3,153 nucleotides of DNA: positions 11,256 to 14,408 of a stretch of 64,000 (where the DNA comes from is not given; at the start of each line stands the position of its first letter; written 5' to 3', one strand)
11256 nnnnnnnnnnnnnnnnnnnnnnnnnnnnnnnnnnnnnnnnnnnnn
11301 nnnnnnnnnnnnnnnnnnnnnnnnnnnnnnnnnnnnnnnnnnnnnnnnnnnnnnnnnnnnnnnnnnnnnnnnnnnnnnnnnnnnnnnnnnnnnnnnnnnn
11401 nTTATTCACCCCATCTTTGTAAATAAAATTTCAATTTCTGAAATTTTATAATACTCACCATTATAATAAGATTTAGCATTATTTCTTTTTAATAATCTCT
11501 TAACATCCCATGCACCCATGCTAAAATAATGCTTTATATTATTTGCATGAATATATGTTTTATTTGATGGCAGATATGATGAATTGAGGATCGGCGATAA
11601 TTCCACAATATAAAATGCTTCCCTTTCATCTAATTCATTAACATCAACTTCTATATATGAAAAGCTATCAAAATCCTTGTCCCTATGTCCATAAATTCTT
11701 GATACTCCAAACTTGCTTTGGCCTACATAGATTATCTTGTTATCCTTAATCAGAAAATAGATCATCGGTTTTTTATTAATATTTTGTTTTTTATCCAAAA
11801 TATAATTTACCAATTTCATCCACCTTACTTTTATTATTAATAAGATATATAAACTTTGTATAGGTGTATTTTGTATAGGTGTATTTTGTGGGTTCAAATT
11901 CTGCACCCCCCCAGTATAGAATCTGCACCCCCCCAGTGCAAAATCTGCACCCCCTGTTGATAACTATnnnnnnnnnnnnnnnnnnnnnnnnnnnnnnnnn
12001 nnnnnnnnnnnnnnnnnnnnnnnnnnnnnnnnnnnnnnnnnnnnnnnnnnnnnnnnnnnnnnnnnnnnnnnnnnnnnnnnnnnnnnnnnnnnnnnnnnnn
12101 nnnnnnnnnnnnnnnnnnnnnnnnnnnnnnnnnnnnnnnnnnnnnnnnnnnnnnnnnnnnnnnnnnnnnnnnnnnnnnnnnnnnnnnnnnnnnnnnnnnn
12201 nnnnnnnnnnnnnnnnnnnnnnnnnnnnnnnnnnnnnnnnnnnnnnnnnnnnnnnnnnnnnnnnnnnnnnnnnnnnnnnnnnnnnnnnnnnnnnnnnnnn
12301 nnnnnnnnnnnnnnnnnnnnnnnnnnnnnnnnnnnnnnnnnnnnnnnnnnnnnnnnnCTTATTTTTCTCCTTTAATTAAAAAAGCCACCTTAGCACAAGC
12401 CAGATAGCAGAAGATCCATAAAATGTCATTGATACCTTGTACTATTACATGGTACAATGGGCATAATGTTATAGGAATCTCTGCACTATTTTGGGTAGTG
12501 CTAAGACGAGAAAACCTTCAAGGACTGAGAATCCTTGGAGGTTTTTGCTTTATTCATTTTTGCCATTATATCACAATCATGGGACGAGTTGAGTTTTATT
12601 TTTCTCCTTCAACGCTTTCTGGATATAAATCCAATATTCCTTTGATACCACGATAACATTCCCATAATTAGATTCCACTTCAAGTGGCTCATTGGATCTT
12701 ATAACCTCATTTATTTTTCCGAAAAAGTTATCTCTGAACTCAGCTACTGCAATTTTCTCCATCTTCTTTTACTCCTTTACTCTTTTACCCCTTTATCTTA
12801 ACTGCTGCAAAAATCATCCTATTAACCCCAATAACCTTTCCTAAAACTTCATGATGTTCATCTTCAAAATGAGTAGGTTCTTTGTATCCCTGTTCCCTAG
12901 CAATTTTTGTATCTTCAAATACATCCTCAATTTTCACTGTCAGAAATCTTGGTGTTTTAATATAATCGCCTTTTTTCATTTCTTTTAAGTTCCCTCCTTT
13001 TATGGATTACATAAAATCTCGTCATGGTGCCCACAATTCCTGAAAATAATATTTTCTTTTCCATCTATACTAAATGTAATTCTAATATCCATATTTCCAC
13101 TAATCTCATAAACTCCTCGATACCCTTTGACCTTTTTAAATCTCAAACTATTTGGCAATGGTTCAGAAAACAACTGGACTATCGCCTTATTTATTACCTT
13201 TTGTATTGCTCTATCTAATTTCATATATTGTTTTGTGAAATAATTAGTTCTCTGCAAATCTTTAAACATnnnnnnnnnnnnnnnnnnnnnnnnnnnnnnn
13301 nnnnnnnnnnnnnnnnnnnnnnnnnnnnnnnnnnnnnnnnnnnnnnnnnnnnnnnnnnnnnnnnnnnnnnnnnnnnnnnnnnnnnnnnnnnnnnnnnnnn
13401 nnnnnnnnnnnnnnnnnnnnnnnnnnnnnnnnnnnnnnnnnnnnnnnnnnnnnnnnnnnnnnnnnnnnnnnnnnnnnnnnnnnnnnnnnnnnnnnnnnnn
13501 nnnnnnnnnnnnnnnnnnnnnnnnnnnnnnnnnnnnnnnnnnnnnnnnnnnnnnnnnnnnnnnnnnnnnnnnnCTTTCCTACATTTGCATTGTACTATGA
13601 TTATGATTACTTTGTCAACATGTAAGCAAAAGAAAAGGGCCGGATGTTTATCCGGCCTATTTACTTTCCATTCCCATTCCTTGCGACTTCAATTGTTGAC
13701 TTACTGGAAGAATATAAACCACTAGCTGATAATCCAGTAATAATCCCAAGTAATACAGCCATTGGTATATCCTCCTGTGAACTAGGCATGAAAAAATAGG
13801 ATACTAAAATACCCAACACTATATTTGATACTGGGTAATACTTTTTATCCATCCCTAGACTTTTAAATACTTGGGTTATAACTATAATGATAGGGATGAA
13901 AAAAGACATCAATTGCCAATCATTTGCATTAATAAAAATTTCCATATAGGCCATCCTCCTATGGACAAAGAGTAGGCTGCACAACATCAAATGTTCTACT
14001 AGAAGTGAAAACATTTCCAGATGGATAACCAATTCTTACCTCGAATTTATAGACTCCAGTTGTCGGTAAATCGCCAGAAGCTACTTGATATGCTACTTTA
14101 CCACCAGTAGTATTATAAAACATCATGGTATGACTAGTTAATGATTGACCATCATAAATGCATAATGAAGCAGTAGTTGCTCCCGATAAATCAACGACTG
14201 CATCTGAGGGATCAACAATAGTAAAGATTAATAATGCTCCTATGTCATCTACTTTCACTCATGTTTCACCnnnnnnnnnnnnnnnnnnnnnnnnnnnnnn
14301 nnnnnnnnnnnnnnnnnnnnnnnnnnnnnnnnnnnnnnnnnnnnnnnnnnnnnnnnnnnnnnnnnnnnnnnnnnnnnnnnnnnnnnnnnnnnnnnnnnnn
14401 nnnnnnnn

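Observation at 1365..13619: An 18-site operator-promoter regulon covering the whole early/accessory region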

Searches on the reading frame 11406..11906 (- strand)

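Call 27: search_protein_families(library=pfam, proteins=[window:11406-11906:-], max_evalue=0.05)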
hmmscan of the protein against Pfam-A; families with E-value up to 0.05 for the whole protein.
window:11406-11906:- (166 aa): 1 family
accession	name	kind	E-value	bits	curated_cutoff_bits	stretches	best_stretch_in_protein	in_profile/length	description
PF20815.3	GIY_YIG_2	-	0.04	14.3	22.4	0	82-113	108-139/153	GIY-YIG catalytic domain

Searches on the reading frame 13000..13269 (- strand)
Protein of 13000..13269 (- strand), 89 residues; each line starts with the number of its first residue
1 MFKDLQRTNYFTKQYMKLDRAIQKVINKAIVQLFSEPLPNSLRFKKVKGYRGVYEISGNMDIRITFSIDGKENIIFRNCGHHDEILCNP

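Call 28: search_protein_families(library=pfam, proteins=[window:13000-13269:-], max_evalue=0.05)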
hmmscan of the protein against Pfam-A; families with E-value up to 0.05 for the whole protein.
window:13000-13269:- (89 aa): 2 families
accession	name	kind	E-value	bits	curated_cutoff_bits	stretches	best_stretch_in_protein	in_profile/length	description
PF05016.21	ParE_toxin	-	0.002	19.1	23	1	8-85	4-88/89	ParE toxin of type II toxin-antitoxin system, parDE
PF15781.12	ParE-like_toxin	-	0.034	14.6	28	0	7-83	3-80/87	ParE-like toxin of type II bacterial toxin-antitoxin system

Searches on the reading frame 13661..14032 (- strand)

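Call 28: search_protein_families(library=pfam, proteins=[window:13661-14032:-], max_evalue=0.05)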
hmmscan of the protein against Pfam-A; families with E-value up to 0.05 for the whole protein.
window:13661-14032:- (123 aa): 1 family
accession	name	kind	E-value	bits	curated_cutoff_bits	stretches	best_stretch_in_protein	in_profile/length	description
PF00893.25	Multi_Drug_Res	-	0.026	15.5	23.7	1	43-101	7-65/93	Small Multidrug Resistance protein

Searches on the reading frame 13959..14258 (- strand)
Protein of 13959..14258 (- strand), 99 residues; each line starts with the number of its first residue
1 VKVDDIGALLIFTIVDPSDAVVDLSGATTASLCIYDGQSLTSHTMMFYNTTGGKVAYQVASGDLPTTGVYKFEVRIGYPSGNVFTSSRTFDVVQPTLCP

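Call 28: search_protein_families(library=pfam, proteins=[window:13959-14258:-], max_evalue=0.05)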
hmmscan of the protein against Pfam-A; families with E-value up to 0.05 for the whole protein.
window:13959-14258:- (99 aa): 2 families
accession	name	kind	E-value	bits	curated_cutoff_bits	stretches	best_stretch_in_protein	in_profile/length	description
PF12245.14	Big_3_2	-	0.0046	17.6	23.3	1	21-89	41-117/122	Bacterial Ig-like domain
PF10651.15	BppU_N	-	0.019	15.1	23.1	1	18-91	40-112/142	BppU N-terminal domain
